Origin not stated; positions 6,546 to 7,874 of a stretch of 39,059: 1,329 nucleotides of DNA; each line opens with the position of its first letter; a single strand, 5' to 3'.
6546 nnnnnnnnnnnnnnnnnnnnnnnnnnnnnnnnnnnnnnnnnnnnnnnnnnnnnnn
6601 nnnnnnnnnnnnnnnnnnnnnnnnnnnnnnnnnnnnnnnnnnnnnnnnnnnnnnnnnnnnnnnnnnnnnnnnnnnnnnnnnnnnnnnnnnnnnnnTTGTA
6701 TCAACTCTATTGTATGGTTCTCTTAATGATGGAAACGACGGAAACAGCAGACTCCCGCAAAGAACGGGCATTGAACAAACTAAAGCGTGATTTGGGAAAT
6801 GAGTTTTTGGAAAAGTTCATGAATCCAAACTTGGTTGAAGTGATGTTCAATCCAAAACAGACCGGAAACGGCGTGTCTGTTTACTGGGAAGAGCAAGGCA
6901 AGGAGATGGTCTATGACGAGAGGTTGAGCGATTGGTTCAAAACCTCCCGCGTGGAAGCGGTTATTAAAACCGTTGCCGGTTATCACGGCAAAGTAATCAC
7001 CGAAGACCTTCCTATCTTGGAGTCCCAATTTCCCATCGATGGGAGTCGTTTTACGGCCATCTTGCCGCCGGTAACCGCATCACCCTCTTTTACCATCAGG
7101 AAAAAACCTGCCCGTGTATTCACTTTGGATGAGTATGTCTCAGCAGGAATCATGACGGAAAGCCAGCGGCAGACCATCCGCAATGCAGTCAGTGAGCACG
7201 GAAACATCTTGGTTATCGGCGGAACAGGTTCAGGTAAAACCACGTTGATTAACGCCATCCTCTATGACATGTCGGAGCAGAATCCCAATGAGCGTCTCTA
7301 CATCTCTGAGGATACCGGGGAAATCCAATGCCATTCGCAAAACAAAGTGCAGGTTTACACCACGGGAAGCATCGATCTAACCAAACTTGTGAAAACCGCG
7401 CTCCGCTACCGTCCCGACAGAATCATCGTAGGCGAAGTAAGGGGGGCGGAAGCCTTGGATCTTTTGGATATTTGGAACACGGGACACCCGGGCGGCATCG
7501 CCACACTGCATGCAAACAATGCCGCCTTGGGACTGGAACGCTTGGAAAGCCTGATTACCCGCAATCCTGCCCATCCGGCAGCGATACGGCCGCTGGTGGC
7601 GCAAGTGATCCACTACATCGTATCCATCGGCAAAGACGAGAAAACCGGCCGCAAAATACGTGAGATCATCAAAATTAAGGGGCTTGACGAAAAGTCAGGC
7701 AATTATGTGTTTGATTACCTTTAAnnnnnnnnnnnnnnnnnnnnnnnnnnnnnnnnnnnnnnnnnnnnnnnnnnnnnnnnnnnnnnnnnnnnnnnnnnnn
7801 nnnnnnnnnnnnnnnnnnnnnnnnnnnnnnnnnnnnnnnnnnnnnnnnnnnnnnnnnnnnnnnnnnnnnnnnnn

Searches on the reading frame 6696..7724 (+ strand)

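Call 55: search_protein_families(library=pfam, proteins=[window:6696-7724:+], max_evalue=0.001)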
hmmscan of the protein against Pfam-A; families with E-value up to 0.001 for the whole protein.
window:6696-7724:+ (342 aa): 12 families
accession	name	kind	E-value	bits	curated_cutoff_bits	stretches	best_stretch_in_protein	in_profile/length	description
PF00437.27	T2SSE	-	2.6e-38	132.1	24.9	1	101-304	66-276/370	Type II/IV secretion system protein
PF20720.3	nSTAND3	-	2e-05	24.7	27.2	1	159-220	8-68/155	Novel STAND NTPase 3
PF13555.12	AAA_29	-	2.3e-05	24.5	27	1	165-190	19-44/61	P-loop containing region of AAA domain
PF13476.12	AAA_23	-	3.8e-05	24.9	27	1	168-221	19-74/201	AAA domain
PF13245.12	AAA_19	-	7.2e-05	23.4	25.1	1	157-203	1-46/134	AAA domain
PF01580.24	FtsK_SpoIIIE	-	0.00018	21.5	24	1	161-191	32-62/221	FtsK/SpoIIIE family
PF13191.12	AAA_16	-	0.00026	22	32.6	1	157-209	8-52/167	AAA ATPase domain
PF10412.15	TrwB_AAD_bind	-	0.00037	20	20.5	0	166-208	13-53/387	Type IV secretion-system coupling protein DNA-binding domain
PF00270.35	DEAD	-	0.0006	20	26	0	154-196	1-44/167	DEAD/DEAH box helicase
PF12775.13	AAA_7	-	0.00068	19.7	25.8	0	156-196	21-62/181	P-loop containing dynein motor region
PF00009.33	GTP_EFTU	-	0.00081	19.5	26.5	0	167-200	2-35/188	Elongation factor Tu GTP binding domain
PF00580.27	UvrD-helicase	-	0.00096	19.3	23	0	154-196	2-42/271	UvrD/REP helicase N-terminal domain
